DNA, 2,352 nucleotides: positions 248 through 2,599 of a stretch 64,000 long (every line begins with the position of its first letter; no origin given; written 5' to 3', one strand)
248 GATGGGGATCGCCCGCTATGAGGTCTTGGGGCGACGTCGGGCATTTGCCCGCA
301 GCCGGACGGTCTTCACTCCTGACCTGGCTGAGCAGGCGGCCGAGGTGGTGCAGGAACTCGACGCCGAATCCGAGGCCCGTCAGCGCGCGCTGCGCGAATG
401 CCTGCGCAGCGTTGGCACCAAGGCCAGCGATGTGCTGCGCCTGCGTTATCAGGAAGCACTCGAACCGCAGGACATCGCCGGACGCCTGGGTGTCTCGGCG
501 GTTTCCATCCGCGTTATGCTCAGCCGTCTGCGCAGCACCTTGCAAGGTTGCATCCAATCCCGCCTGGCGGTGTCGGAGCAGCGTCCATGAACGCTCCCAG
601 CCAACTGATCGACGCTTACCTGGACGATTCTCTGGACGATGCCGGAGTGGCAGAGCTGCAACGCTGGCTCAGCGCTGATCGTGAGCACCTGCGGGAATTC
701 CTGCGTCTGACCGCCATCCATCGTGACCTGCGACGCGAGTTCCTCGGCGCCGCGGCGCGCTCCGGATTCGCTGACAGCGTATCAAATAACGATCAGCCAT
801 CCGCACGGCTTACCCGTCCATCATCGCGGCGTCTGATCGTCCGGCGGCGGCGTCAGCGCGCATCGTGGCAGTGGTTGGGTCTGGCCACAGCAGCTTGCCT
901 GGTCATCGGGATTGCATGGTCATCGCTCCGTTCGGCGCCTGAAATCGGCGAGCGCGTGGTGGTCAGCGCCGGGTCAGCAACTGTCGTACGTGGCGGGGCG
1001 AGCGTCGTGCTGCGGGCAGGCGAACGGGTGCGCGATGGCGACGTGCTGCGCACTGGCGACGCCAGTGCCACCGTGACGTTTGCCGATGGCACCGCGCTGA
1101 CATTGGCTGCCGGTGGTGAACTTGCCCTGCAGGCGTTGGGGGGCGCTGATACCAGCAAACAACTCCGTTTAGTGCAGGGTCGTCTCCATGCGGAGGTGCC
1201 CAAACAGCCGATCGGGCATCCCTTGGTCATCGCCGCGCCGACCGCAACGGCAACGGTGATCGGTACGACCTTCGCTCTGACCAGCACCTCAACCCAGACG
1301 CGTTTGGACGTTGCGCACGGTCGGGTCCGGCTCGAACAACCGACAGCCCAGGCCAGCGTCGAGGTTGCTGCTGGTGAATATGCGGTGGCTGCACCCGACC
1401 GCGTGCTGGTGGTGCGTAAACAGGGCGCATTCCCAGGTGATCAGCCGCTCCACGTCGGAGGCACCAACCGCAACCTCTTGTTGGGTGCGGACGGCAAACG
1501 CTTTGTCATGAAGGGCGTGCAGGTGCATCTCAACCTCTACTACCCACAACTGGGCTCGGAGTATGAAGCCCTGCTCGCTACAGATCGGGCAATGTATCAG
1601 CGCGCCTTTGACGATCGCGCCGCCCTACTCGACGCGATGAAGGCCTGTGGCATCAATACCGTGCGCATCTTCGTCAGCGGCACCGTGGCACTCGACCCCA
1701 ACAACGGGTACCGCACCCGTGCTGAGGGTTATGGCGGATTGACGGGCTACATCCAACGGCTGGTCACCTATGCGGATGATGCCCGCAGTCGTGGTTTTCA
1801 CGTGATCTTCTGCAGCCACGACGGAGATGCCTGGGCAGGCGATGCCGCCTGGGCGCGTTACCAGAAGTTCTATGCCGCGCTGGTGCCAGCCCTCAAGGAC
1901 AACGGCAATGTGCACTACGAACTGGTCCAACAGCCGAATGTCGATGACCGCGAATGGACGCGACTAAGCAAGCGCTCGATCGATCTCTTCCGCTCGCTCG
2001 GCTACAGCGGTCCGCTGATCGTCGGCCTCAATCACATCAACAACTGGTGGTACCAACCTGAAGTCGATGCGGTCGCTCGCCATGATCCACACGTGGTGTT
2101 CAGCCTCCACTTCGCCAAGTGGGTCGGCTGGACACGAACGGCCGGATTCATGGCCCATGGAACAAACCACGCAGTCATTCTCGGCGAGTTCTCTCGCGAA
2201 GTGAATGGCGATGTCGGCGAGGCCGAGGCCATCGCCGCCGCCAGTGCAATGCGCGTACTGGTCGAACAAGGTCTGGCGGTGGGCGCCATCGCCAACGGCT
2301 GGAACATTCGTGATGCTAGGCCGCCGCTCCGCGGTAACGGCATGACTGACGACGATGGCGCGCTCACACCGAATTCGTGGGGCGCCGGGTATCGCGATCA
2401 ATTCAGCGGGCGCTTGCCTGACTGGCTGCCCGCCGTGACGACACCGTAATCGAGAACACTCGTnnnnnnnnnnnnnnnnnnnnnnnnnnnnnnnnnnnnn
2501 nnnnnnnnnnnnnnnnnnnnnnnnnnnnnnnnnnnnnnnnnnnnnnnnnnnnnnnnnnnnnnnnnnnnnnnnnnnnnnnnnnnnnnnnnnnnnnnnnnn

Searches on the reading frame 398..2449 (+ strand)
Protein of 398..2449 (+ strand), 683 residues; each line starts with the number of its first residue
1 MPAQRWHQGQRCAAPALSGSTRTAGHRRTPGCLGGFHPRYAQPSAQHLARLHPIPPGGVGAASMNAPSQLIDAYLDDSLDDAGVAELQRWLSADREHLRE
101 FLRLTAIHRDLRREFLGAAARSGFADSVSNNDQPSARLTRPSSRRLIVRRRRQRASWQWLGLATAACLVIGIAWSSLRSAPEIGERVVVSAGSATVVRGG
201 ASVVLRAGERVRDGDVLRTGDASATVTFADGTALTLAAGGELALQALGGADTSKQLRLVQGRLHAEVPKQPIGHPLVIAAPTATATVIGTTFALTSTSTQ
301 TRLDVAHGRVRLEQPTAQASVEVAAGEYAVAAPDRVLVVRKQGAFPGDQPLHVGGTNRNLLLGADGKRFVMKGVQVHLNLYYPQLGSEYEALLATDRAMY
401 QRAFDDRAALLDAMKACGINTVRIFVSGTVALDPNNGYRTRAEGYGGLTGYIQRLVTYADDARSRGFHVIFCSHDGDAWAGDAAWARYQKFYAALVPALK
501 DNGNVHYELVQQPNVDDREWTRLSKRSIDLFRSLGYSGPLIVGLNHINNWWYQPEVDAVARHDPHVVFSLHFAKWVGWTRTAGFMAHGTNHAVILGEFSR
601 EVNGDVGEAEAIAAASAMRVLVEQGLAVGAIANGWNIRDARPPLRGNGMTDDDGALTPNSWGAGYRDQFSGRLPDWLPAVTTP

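Call 17: search_protein_families(library=pfam, proteins=[window:398-2449:+], max_evalue=0.001)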
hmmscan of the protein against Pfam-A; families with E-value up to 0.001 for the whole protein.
window:398-2449:+ (683 aa): 2 families
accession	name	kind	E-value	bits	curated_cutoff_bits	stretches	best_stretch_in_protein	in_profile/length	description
PF04773.18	FecR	-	4.8e-14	53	24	1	215-311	1-97/97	FecR protein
PF00150.24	Cellulase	-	2.2e-09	37.6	23.5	1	403-572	21-194/272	Cellulase (glycosyl hydrolase family 5)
